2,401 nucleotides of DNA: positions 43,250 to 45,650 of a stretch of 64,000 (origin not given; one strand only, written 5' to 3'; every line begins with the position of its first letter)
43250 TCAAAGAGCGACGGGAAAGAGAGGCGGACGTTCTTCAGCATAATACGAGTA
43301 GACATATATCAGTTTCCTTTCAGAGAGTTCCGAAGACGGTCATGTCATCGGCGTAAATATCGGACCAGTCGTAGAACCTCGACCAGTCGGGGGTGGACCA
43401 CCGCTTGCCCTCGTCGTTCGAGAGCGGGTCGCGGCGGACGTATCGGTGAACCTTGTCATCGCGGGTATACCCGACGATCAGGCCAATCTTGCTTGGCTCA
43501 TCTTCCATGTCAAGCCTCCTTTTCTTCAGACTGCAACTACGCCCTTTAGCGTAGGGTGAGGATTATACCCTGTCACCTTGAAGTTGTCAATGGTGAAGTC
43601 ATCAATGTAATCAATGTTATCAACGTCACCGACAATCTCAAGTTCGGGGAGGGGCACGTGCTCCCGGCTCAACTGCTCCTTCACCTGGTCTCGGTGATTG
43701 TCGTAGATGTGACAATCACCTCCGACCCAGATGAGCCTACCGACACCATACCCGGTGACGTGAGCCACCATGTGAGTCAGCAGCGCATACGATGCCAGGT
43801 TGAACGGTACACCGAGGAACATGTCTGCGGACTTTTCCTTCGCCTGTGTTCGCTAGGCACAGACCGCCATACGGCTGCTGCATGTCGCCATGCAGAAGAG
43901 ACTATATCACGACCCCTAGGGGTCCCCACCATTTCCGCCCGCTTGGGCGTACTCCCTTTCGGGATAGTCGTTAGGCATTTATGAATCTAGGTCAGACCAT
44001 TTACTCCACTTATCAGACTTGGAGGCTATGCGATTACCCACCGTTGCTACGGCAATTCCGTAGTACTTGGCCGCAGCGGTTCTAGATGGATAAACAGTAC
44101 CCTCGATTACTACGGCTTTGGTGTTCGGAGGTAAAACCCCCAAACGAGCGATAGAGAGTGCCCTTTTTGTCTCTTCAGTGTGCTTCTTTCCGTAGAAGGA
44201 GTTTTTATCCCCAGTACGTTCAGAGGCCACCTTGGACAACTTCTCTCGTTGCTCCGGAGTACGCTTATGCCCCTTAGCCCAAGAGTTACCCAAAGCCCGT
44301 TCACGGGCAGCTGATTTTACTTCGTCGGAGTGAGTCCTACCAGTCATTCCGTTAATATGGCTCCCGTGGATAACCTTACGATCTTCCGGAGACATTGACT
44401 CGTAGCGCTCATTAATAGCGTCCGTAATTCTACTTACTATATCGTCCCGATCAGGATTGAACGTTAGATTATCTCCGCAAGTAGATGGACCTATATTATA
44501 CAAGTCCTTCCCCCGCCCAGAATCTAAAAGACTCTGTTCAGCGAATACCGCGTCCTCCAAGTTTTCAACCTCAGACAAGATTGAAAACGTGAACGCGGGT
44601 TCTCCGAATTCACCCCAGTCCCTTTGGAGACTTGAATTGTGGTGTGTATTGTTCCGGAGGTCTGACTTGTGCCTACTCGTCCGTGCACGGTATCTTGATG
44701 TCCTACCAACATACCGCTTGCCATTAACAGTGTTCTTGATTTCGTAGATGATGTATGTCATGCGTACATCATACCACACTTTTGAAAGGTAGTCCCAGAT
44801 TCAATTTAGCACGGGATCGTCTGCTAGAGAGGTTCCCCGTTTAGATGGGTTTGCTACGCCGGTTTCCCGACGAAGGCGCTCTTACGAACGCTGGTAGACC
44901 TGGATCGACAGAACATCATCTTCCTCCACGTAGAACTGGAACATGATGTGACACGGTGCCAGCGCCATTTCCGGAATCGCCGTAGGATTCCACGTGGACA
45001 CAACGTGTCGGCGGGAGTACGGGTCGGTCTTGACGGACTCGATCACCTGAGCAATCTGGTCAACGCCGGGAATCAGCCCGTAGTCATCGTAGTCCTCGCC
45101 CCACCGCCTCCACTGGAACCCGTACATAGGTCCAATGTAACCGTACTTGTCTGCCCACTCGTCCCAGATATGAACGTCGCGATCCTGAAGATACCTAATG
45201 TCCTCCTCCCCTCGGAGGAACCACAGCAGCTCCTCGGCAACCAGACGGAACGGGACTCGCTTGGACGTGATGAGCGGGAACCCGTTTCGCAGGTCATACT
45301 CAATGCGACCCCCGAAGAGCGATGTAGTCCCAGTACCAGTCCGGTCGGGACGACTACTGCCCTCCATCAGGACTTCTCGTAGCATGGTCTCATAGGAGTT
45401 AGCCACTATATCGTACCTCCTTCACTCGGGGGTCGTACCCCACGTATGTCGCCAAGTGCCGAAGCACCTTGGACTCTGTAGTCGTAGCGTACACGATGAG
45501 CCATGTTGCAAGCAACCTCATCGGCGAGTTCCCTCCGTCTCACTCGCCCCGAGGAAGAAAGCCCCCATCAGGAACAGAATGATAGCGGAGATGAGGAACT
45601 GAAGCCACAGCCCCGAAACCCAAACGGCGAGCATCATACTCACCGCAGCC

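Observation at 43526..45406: thyA is split by a T4 td-like group I intron carrying a GIY-YIG homing endonuclease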

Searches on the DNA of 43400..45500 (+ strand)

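Call 4: search_rna_families(source=window, start=43700, end=45000, threshold=evalue, max_evalue=10, show_alignments=4)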
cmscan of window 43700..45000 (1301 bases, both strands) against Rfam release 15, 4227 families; matches with E-value up to 10: 3.
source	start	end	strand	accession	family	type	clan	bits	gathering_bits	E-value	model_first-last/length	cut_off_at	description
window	43878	44069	-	RF00028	Intron_gpI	Intron;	-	21.4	50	0.0078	1-253/253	no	Group I catalytic intron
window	44545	44600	-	RF00917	mir-708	Gene; miRNA;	CL00086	18.7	71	1.8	1-88/88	no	mir-708 microRNA precursor family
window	44530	44608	-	RF00737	mir-322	Gene; miRNA;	-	16.5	62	4.8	1-84/84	no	mir-322 microRNA precursor family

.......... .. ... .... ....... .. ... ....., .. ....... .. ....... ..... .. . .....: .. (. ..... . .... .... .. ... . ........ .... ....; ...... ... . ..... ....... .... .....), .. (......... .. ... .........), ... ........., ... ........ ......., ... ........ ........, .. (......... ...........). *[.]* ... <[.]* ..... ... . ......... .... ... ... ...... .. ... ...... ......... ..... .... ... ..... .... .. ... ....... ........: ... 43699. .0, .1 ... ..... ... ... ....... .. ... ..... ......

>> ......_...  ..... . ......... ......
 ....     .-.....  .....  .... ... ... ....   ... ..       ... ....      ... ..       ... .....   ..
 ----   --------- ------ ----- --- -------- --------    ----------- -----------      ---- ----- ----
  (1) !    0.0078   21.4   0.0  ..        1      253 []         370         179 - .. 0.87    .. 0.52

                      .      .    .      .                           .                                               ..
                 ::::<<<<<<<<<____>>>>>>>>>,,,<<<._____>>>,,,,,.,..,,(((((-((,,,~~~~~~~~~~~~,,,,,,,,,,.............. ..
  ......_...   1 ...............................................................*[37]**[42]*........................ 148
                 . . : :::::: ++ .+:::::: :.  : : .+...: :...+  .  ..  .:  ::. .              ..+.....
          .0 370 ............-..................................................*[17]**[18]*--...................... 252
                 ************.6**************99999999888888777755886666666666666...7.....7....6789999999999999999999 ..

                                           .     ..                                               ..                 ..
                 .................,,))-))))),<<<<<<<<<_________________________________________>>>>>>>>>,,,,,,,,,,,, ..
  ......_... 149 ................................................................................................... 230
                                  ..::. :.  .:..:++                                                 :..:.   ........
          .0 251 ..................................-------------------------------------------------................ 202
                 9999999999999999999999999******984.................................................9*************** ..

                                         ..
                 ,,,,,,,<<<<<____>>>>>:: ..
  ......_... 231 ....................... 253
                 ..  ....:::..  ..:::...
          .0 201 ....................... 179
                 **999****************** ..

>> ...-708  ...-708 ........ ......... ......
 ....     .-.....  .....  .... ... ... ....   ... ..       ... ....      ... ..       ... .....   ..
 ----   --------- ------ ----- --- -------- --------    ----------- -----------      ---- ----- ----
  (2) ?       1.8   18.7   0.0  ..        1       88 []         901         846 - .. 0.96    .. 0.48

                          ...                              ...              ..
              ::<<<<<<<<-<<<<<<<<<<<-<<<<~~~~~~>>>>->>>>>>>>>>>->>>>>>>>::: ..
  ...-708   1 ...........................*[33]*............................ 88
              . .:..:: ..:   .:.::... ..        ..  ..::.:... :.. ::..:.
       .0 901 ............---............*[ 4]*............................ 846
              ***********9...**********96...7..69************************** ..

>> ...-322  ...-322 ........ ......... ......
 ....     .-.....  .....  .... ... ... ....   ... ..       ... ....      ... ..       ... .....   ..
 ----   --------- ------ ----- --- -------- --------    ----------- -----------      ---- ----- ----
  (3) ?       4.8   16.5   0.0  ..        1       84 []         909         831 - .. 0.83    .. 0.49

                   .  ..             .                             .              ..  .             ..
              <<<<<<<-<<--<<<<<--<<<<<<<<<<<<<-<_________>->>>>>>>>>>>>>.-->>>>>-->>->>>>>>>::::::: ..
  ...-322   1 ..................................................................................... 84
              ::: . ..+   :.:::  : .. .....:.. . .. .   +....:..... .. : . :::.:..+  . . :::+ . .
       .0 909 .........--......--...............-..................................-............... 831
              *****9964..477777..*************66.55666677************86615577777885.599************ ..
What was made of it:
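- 43832..44887 (-): Group I intron, 1056 nt, subgroup IA2-like (phage td type). It starts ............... and ends ...GGAAAAG (terminal G at 43832). Rfam Intron_gpI 21.4 bits, E 0.0078, on the 3' half (call 4).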

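Call 6: search_dna_similar(query=window:43400-45500:+, collection=phages, mode=near, max_rows=30)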
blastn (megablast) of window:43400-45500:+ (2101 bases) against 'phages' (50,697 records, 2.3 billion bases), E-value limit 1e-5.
Records with a match: 6; places in all: 6; records where one place covers at least 80% of the query: 0.
Best place of each record, by identity: 80-90% 6.
By first word of the organism name: Bacillus 4; Pseudomonas 2.
By host as written in the record: Bacillus licheniformis KKP_3373 2; Pseudomonas alcaligenes T3 2; Bacillus sp. 1; Bacillus licheniformis KKP_3876 1.
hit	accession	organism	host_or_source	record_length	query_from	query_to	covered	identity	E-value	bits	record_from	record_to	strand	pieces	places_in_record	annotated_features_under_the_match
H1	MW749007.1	Bacillus phage vB_BspH_TimeGriffin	Bacillus sp.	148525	476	590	5%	86.1%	1e-25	124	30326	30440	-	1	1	none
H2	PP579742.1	Bacillus phage KKP_4047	Bacillus licheniformis KKP_3373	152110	476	590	5%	85.2%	6e-24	119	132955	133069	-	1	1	none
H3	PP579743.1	Bacillus phage KKP_4048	Bacillus licheniformis KKP_3373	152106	476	590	5%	85.2%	6e-24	119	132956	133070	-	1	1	none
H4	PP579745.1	Bacillus phage KKP_4050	Bacillus licheniformis KKP_3876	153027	476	590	5%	85.2%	6e-24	119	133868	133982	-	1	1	none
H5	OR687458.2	Pseudomonas phage CRC2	Pseudomonas alcaligenes T3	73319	500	582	4%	84.5%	8e-13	82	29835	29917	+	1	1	record has no annotation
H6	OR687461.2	Pseudomonas phage CL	Pseudomonas alcaligenes T3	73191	500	582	4%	84.5%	8e-13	82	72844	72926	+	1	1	record has no annotation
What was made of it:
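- Tried and rejected: Near-identity search for the carrier phage in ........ (call 6).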

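Call 7: search_dna_similar(query=window:43823-44881:-, collection=phages, mode=distant, max_rows=40)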
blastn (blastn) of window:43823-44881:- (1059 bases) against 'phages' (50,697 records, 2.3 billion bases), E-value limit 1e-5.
Records with a match: 468; places in all: 532; records where one place covers at least 80% of the query: 0.
Best place of each record, by identity: 95-99% 122; 90-95% 47; 80-90% 84; 60-80% 215.
By first word of the organism name: Escherichia 195; Yersinia 52; Pseudomonas 45; Klebsiella 25; Pectobacterium 24; Salmonella 20; Enterobacteria 19; Shigella 16; Acinetobacter 12; Campylobacter 10; and 16 more.
By host as written in the record: Escherichia coli 100; - 57; Yersinia pestis 31; Escherichia coli B 18; Pectobacterium atrosepticum DSM18077 16; Pseudomonas aeruginosa 13; Klebsiella pneumoniae 12; Campylobacter jejuni 10; and 115 more.
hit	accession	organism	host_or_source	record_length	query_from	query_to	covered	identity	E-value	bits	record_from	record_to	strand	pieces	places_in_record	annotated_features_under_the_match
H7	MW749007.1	Bacillus phage vB_BspH_TimeGriffin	Bacillus sp.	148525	38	1007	16%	86.5%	2e-29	200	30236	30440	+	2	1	none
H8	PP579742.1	Bacillus phage KKP_4047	Bacillus licheniformis KKP_3373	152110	38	1007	16%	86.0%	8e-28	196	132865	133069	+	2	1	none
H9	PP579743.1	Bacillus phage KKP_4048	Bacillus licheniformis KKP_3373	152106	38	1007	16%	86.0%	8e-28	196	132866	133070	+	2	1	none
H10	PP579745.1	Bacillus phage KKP_4050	Bacillus licheniformis KKP_3876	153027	38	1007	16%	86.0%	8e-28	196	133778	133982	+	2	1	none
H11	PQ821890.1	Proteus phage ABTNLPp2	Proteus mirabilis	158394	36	1005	16%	79.5%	5e-11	148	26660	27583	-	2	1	putative homing endonuclease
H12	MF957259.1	Salmonella phage Melville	Salmonella enterica subsp. enterica ...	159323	36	1005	16%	79.5%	5e-11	148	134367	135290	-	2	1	dTMP thymidylate synthase | I-TevI-like homing endonuclease | ribosome_binding_site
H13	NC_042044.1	Salmonella phage Melville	Salmonella enterica subsp. enterica ...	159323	36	1005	16%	79.5%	5e-11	148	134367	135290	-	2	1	thymidylate synthase | homing endonuclease | ribosome_binding_site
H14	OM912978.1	Salmonella phage CF-SP2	Salmonella enterica subsp. enterica ...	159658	36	1005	16%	78.9%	6e-10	140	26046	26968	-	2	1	intron-associated endonuclease 1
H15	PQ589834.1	Citrobacter phage Ursula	Citrobacter braakii CF69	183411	36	1005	16%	78.4%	6e-10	139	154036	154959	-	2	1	homing endonuclease | hypothetical protein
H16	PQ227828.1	Enterobacter phage EcL8g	Enterobacter bugandensis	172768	36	1005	16%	77.2%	3e-8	130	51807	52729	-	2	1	record has no annotation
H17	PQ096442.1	Enterobacter phage EnC07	Enterobacter cloacae complex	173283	36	1005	16%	77.2%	3e-8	130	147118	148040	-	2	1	putative homing endonuclease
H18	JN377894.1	Aeromonas phage Aes508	Aeromonas salmonicida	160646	27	1005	14%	81.2%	2e-10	132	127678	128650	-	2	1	td: thymidylate synthetase | putative homing endonuclease GIY-YIG family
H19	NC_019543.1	Aeromonas phage Aes508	Aeromonas salmonicida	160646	27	1005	14%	81.2%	2e-10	132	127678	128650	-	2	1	td: thymidylate synthase | homing endonuclease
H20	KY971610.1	Pseudomonas phage PspYZU05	Pseudomonas sp.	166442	36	1007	15%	79.6%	1e-13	149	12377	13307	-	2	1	homing endonuclease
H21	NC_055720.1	Pseudomonas phage PspYZU05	Pseudomonas sp.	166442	36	1007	15%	79.6%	1e-13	149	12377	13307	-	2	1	homing endonuclease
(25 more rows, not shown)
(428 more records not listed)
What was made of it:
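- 43832..44887 (-): Two-piece blastn hits to known phage introns (call 7).
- The 5' and 3' cores hit 468 phage records, including annotated td introns (call 7).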

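Call 15: get_annotated_region(hit=H7, flank=1500)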
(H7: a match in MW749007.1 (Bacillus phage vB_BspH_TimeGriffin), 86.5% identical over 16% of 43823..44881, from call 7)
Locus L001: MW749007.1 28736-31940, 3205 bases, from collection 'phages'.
description: Bacillus phage vB_BspH_TimeGriffin, complete genome.
organism: Bacillus phage vB_BspH_TimeGriffin (NCBI taxid 2836111)
taxonomy: Viruses; Duplodnaviria; Heunggongvirae; Uroviricota; Caudoviricetes; Herelleviridae; Bastillevirinae; Siophivirus
host: Bacillus sp.; source: Provo; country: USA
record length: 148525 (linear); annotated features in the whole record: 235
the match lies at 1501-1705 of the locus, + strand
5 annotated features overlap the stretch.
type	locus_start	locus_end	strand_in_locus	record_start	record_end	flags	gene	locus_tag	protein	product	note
CDS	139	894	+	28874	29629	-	-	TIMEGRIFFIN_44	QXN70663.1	putative nucleotidyltransferase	-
CDS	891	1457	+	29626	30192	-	-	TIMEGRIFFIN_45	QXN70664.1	putative thymidylate synthase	-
CDS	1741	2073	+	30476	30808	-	-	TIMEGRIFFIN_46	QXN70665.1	putative thymidylate synthase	-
CDS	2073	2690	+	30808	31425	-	-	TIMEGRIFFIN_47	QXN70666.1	putative dephospho-CoA kinase dephosphocoenzyme A kinase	-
CDS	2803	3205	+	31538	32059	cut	-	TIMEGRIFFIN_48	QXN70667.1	putative dihydrofolate reductase subunit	-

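Call 16: get_annotated_region(hit=H13, flank=1000)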
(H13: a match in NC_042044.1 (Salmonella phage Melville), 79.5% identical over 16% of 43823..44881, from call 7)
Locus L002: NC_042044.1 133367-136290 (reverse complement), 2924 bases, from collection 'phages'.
description: Salmonella phage Melville, complete genome.
organism: Salmonella phage Melville (NCBI taxid 2041413)
taxonomy: Viruses; Duplodnaviria; Heunggongvirae; Uroviricota; Caudoviricetes; Straboviridae; Tevenvirinae; Gelderlandvirus; Gelderlandvirus melville
host: Salmonella enterica subsp. enterica serovar Newport; source: municipal wastewater; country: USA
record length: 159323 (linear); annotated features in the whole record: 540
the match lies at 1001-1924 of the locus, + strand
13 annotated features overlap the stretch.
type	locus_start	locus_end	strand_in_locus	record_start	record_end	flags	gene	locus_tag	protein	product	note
CDS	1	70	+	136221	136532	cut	-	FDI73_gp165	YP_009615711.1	hypothetical protein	-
regulatory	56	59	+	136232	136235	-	-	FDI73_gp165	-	ribosome_binding_site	CPT_Melville_235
CDS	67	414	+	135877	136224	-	-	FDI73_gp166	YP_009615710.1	hypothetical protein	-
regulatory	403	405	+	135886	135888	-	-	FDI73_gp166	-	ribosome_binding_site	CPT_Melville_233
CDS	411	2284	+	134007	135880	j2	-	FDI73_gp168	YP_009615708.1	thymidylate synthase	intron boundary determined by homology to protein in Citrobacter phage Moon, YP_009146685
regulatory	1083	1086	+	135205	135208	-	-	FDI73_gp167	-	ribosome_binding_site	CPT_Melville_234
CDS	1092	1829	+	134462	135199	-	-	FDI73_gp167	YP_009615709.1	homing endonuclease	-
regulatory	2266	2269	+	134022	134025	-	-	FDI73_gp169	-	ribosome_binding_site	CPT_Melville_232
CDS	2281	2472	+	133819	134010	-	-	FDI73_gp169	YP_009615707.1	hypothetical protein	-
regulatory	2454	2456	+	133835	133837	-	-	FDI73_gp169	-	ribosome_binding_site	CPT_Melville_231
CDS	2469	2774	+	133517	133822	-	-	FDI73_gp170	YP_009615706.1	hypothetical protein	-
regulatory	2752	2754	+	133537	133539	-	-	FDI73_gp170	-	ribosome_binding_site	CPT_Melville_230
CDS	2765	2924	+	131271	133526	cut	-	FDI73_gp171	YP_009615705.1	NrdA-like aerobic NDP reductase large subunit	-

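Call 22: search_rna_families(sources=[L001, L002, L003], threshold=gathering, show_alignments=1)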
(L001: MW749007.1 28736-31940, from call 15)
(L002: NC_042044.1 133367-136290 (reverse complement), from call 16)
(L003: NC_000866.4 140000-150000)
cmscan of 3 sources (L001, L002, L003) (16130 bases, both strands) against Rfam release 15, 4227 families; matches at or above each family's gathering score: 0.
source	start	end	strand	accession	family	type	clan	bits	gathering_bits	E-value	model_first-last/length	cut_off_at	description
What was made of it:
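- Tried and rejected: I rejected this as evidence against an intron because the same mode missed the proven T4 td intron and TimeGriffin's intron (call 22).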

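Call 77: search_rna_families(source=L001, start=1300, end=1900, threshold=evalue, max_evalue=1)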
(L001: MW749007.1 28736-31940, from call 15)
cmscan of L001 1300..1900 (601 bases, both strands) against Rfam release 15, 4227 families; matches with E-value up to 1: 1.
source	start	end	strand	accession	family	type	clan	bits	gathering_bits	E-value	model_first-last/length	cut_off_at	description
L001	1445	1702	+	RF00028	Intron_gpI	Intron;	-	64.6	50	4e-16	1-253/253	no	Group I catalytic intron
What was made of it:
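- On Group I intron (Rfam RF00028; subgroup IA2, phage td type): The ORF-less TimeGriffin homologue scores 64.6 bits (call 77).
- The ORF-less TimeGriffin homologue scores 64.6 bits against a gathering score of 50 (call 77).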
